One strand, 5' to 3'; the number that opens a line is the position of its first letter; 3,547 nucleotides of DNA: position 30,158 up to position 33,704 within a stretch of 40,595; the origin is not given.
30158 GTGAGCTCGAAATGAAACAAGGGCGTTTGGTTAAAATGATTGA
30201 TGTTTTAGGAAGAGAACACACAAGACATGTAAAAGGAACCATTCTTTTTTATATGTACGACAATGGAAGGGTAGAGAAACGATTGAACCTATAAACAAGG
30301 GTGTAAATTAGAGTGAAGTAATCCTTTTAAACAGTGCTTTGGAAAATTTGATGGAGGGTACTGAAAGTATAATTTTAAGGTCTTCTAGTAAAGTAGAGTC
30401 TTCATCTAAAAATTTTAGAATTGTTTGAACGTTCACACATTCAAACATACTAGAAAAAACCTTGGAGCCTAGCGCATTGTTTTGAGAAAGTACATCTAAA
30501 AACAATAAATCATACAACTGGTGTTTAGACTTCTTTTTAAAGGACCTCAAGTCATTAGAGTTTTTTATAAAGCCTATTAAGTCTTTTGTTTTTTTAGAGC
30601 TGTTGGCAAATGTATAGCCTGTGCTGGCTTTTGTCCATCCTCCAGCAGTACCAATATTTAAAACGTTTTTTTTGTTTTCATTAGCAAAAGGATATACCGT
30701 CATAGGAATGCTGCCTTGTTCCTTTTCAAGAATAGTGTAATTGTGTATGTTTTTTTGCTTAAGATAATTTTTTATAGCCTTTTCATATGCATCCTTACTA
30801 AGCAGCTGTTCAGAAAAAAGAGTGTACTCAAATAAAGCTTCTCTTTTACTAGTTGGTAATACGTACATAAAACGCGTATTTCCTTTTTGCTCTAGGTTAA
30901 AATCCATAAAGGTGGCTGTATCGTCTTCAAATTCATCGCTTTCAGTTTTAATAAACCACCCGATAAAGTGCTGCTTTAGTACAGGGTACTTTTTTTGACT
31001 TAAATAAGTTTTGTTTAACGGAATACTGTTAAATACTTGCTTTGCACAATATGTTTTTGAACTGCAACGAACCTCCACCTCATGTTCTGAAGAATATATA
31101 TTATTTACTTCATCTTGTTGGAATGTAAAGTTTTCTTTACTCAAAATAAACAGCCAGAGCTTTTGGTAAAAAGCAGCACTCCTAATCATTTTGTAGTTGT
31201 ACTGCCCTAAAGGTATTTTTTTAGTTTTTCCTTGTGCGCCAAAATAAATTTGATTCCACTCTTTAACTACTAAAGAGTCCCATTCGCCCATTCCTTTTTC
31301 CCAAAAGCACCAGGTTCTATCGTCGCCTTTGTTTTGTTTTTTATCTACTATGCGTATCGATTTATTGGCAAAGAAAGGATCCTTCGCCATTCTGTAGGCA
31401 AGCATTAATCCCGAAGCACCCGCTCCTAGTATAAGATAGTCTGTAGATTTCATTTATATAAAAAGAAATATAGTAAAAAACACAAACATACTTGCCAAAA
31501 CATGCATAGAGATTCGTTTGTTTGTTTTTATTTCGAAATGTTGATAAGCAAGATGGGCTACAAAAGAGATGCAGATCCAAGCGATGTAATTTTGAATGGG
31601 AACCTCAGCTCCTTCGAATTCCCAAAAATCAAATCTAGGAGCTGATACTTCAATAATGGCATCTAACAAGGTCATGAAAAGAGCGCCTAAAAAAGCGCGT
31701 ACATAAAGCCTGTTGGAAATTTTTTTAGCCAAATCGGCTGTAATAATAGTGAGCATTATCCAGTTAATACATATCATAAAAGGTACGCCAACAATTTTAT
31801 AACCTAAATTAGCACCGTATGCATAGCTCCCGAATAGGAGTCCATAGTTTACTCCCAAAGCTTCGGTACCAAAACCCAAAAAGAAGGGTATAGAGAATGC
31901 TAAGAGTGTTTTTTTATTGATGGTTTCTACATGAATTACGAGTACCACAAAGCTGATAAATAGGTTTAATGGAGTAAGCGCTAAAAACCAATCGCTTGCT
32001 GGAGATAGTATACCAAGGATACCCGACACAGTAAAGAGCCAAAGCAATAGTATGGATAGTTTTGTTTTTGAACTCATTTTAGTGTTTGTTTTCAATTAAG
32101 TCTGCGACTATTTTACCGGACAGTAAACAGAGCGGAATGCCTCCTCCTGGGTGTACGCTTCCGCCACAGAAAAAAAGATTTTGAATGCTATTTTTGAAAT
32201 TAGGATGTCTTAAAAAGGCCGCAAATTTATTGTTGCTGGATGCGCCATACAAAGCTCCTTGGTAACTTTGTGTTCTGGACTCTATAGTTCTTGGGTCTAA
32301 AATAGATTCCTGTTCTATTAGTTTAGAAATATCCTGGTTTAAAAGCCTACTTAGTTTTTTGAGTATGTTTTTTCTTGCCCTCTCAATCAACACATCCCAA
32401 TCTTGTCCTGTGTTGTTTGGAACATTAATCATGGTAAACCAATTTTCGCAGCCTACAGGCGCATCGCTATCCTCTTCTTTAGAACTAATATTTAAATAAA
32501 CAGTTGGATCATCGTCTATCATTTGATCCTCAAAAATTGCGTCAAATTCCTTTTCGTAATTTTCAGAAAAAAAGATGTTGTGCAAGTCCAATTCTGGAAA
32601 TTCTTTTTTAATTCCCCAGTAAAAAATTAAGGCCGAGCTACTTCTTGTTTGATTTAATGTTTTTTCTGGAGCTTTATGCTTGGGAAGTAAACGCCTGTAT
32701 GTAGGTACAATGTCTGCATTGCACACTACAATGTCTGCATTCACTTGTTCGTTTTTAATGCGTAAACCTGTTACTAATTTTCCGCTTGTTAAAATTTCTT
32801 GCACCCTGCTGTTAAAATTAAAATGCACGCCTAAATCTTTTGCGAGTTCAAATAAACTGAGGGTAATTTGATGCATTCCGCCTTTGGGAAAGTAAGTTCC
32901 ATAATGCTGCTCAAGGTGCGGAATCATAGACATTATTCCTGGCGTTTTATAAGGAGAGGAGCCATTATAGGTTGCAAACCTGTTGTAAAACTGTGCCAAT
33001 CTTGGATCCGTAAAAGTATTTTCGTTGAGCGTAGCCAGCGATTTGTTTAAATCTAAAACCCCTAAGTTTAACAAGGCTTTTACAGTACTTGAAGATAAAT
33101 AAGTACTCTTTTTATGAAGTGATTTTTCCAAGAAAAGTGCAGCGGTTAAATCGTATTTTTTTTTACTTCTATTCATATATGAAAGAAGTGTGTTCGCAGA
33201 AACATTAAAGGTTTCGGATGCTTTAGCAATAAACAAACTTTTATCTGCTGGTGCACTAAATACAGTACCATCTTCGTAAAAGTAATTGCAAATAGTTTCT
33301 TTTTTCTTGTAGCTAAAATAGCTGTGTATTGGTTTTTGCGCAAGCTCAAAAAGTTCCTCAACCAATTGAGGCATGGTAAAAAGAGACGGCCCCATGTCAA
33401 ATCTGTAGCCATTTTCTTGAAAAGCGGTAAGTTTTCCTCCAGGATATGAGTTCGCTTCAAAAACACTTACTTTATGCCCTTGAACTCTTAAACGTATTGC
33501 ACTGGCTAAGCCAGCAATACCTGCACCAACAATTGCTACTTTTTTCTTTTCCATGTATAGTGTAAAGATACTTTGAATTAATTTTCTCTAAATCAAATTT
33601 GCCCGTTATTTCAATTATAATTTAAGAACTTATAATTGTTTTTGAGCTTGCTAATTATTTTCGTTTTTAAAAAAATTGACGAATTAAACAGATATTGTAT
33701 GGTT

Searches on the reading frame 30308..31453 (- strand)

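Call 7: search_protein_families(library=pfam, proteins=[window:30308-31453:-], max_evalue=0.01)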
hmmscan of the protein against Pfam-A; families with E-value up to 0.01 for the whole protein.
window:30308-31453:- (381 aa): 2 families
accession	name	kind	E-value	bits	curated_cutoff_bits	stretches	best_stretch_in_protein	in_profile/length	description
PF05834.18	Lycopene_cycl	-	9.5e-59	199.8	23.4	1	5-373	1-378/380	Lycopene cyclase protein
PF13450.12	NAD_binding_8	-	0.0012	19.5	21.9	1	8-40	1-29/68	NAD(P)-binding Rossmann-like domain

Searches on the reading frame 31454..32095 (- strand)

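Call 7: search_protein_families(library=pfam, proteins=[window:31454-32095:-], max_evalue=0.01)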
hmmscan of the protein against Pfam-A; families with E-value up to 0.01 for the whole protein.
window:31454-32095:- (213 aa): 1 family
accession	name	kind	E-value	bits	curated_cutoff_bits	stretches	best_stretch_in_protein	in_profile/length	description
PF04240.17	Caroten_synth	-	5.5e-28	98.8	25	1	45-210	7-185/209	Carotenoid biosynthesis protein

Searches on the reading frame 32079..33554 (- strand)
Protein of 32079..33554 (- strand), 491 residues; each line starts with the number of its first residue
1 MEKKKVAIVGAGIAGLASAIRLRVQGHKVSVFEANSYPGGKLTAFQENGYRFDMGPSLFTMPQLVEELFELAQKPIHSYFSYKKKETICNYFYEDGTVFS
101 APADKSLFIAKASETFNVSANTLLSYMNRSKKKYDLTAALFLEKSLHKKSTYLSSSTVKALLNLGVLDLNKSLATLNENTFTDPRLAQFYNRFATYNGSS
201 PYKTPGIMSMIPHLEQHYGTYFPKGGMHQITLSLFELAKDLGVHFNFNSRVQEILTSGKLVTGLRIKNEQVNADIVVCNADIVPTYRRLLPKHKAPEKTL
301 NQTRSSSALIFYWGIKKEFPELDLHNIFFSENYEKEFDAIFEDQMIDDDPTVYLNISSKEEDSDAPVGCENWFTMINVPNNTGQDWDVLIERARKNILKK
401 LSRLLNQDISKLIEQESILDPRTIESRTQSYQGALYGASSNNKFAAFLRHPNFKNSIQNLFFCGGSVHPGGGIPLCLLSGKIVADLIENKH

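Call 7: search_protein_families(library=pfam, proteins=[window:32079-33554:-], max_evalue=0.01)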
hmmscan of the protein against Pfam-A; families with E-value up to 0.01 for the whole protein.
window:32079-33554:- (491 aa): 10 families
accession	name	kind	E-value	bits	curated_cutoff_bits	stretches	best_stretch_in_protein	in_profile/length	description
PF01593.30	Amino_oxidase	-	1.4e-31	110.7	19.8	1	13-487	1-442/443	Flavin containing amine oxidoreductase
PF13450.12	NAD_binding_8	-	5.2e-15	55.9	21.9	1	8-63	1-56/68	NAD(P)-binding Rossmann-like domain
PF01266.30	DAO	-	3.7e-13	50.2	27.9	2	5-40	1-37/353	FAD dependent oxidoreductase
PF03486.20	HI0933_like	-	3.9e-09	36.7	50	1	5-114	2-110/244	HI0933-like protein Rossmann domain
PF00890.30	FAD_binding_2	-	1.2e-07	31.8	20.4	1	6-42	2-38/414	FAD binding domain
PF06100.17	MCRA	-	3.8e-07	29.8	23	1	4-70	2-74/495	MCRA family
PF07992.20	Pyr_redox_2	-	4.4e-07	30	26.1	1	4-40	1-38/291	Pyridine nucleotide-disulphide oxidoreductase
PF12831.13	FAD_oxidored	-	2.1e-06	27.7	27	1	6-44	2-40/416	FAD dependent oxidoreductase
PF00070.33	Pyr_redox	-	3.3e-05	24.8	22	0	5-39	1-35/82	Pyridine nucleotide-disulphide oxidoreductase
PF01494.25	FAD_binding_3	-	0.0092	15.7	22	0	5-34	3-32/349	FAD binding domain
